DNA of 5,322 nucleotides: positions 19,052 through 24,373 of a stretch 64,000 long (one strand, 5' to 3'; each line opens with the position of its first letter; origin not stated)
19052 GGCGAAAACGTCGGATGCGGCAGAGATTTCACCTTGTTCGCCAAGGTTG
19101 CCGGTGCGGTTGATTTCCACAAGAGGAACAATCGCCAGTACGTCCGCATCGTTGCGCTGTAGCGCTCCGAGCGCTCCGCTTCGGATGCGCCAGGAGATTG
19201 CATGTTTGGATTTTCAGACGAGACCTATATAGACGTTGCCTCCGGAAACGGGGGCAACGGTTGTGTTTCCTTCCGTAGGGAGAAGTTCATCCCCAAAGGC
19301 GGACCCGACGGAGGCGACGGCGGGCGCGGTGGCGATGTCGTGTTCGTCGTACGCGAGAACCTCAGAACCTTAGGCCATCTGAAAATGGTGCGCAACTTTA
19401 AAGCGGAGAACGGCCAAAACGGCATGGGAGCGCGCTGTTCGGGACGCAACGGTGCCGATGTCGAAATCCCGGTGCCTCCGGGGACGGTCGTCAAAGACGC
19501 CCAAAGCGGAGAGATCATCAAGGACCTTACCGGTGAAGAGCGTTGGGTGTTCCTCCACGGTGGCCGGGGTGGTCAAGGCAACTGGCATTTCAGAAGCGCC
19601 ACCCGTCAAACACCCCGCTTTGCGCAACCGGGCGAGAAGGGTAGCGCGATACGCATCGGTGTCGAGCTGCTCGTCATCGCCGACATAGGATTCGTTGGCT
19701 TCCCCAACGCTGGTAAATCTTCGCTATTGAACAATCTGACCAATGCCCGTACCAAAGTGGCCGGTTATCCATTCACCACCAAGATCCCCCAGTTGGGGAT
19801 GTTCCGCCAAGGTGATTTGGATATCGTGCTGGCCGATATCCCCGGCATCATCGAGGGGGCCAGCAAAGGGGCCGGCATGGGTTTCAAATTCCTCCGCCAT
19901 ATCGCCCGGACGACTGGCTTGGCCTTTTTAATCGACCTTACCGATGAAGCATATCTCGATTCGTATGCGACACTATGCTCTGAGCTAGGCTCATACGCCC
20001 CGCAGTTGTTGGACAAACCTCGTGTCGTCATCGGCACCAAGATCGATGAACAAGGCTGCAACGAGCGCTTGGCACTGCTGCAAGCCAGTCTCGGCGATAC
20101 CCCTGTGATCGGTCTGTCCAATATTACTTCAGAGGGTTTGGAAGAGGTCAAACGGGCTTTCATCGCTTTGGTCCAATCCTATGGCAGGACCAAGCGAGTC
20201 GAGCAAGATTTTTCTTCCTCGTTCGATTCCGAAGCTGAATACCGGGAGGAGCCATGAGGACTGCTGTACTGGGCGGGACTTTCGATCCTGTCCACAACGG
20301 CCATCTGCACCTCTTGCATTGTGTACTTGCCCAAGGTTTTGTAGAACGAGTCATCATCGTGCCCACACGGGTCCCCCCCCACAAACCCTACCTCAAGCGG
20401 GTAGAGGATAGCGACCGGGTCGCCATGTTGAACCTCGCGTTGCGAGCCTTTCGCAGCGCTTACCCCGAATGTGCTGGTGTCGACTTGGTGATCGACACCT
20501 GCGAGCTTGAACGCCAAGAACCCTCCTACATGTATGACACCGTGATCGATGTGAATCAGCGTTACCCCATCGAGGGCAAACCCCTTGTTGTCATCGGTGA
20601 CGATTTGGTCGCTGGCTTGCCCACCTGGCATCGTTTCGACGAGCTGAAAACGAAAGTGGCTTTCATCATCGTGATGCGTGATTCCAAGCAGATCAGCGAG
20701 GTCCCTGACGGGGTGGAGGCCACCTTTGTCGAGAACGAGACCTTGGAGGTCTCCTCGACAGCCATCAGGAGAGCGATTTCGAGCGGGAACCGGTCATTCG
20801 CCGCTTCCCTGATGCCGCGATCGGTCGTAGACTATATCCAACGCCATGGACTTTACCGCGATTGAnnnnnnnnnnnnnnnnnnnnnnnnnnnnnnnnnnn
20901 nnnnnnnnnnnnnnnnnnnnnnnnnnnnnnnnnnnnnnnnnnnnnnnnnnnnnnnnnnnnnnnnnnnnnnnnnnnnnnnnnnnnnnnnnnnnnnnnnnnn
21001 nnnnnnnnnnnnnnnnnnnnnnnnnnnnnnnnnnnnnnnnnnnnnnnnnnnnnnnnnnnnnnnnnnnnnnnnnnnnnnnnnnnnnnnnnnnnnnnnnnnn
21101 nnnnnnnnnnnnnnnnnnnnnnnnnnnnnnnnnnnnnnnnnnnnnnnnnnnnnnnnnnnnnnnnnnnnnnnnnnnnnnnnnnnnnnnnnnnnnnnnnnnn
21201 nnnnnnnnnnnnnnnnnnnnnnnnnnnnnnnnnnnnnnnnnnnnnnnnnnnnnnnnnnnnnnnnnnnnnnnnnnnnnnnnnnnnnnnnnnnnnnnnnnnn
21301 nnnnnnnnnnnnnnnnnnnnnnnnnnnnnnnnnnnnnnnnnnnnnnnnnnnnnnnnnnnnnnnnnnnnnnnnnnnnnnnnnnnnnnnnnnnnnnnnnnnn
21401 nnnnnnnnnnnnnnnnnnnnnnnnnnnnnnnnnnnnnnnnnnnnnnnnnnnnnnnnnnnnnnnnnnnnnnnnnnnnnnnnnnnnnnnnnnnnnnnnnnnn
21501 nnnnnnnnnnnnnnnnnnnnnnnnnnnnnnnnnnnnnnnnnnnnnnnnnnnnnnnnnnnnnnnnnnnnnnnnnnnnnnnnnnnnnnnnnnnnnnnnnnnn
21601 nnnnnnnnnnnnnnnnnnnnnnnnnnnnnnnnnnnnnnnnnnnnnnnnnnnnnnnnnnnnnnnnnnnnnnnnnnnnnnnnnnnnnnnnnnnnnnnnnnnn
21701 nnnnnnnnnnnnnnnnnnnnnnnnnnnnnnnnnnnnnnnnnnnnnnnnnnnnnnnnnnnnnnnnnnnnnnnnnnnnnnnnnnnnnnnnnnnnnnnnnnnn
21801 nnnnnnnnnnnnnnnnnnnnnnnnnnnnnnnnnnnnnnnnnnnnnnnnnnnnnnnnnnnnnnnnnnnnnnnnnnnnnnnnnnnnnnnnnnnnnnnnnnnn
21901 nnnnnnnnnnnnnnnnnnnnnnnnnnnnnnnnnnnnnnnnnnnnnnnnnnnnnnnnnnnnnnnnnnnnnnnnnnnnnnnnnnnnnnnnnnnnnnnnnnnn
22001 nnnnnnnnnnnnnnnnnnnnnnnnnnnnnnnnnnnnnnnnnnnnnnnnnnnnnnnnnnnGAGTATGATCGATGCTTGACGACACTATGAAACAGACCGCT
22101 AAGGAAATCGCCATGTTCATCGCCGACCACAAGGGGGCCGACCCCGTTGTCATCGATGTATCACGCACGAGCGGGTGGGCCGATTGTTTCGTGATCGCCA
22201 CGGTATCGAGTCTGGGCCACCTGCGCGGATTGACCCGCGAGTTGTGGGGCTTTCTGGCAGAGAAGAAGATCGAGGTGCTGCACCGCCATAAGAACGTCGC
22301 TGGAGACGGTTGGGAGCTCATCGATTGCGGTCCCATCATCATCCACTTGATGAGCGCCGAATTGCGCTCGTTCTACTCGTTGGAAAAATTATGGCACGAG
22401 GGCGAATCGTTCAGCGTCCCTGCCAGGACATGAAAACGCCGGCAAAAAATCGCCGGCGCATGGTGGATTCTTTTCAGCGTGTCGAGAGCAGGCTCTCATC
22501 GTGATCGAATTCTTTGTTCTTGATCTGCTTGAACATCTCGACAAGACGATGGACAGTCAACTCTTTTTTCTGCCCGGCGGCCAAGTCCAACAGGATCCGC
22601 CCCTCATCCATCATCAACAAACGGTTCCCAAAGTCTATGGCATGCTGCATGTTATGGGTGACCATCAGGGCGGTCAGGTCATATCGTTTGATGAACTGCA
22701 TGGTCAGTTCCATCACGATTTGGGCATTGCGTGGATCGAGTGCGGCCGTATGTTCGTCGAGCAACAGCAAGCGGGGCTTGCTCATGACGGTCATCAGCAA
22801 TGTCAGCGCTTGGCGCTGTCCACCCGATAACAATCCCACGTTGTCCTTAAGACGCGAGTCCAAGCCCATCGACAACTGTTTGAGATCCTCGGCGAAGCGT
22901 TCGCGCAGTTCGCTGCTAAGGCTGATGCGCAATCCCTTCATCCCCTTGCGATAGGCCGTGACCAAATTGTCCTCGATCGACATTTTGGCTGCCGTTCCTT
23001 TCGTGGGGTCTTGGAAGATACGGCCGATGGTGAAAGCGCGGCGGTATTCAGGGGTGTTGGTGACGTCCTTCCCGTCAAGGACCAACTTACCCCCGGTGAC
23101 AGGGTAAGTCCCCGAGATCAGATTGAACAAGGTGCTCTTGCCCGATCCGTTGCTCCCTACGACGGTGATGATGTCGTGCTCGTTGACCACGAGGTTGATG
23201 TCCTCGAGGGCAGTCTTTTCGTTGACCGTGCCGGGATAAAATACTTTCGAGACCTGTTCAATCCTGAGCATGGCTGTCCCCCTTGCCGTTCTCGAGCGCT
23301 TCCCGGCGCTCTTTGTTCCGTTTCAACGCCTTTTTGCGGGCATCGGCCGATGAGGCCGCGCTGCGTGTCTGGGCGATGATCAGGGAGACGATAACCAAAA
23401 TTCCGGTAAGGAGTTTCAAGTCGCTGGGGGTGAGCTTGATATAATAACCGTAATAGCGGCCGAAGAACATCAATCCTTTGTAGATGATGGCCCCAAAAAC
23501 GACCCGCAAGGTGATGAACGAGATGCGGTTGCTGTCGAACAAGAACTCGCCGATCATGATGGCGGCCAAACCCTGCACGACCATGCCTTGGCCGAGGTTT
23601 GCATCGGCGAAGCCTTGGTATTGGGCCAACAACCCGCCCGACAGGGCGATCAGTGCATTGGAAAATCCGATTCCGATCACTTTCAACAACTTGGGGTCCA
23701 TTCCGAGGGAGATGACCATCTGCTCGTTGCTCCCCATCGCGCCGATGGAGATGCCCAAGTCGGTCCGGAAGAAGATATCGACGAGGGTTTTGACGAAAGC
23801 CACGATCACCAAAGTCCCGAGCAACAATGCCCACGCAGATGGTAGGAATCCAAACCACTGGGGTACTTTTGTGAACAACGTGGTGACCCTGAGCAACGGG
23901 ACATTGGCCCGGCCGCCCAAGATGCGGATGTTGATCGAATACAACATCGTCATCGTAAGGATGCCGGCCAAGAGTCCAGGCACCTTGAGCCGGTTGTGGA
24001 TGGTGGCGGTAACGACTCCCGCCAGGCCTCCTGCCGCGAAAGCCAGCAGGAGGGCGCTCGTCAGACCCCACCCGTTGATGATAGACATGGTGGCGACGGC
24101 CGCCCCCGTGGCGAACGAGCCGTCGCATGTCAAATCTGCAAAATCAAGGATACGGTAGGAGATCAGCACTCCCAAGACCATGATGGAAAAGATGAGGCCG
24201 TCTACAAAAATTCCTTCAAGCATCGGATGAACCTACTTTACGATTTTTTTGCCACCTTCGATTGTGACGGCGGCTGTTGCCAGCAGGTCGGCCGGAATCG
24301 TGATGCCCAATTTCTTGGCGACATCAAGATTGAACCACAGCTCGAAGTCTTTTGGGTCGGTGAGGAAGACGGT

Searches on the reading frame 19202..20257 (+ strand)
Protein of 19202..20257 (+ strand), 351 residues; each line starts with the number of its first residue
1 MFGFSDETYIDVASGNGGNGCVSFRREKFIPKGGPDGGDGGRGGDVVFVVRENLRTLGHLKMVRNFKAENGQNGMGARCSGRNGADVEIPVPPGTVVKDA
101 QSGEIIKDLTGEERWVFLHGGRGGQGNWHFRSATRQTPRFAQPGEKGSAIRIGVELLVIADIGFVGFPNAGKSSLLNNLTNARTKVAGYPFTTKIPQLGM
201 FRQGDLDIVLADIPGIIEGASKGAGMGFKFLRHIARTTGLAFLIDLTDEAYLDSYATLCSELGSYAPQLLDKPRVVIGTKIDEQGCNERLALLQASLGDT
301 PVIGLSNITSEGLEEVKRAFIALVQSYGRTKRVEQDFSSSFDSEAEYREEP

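Call 74: search_protein_families(library=pfam, proteins=[window:19202-20257:+], max_evalue=0.00001)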
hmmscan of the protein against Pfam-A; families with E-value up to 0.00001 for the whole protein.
window:19202-20257:+ (351 aa): 3 families
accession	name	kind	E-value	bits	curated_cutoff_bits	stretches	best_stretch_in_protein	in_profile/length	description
PF01018.28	GTP1_OBG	-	7.7e-57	191.7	27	1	6-156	2-153/155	GTP1/OBG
PF01926.29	MMR_HSR1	-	6e-23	81.6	21.9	1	162-277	2-110/113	50S ribosome-binding GTPase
PF02421.24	FeoB_N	-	1e-10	41.8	27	1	162-318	3-154/156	Ferrous iron transport protein B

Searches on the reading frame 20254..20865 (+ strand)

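Call 74: search_protein_families(library=pfam, proteins=[window:20254-20865:+], max_evalue=0.00001)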
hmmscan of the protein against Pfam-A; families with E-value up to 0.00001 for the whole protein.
window:20254-20865:+ (203 aa): 1 family
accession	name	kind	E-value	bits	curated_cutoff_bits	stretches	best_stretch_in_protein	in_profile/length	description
PF01467.32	CTP_transf_like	-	2.1e-20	73.7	21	1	5-173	1-132/133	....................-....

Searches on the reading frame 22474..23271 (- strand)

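Call 74: search_protein_families(library=pfam, proteins=[window:22474-23271:-], max_evalue=0.00001)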
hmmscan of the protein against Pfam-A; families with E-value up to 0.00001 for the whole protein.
window:22474-23271:- (265 aa): 3 families
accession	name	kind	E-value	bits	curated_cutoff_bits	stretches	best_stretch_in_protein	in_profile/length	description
PF00005.33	ABC_tran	-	2.6e-27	96.5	25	1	22-176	1-137/137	ABC transporter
PF02463.25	SMC_N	-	1.3e-08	35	40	1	32-207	24-200/220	RecF/RecN/SMC N terminal domain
PF13304.12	AAA_21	-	7.5e-06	26.7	27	0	115-208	208-300/304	AAA domain, putative AbiEii toxin, Type IV TA system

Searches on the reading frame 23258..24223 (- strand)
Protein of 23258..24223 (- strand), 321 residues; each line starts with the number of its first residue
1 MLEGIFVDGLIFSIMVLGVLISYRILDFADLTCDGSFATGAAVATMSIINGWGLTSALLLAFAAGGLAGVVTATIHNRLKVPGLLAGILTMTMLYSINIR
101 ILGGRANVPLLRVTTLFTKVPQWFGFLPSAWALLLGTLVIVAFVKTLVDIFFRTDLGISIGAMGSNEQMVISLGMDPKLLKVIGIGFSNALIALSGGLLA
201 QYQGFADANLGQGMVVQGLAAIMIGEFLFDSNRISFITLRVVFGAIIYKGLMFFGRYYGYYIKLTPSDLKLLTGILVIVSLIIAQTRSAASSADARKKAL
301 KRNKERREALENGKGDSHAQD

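Call 74: search_protein_families(library=pfam, proteins=[window:23258-24223:-], max_evalue=0.00001)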
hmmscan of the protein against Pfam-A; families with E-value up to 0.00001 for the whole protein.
window:23258-24223:- (321 aa): 1 family
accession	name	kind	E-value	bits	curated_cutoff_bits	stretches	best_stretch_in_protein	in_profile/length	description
PF02653.21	BPD_transp_2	-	5e-19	68.9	26.8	1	2-280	2-268/269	Branched-chain amino acid transport system / permease component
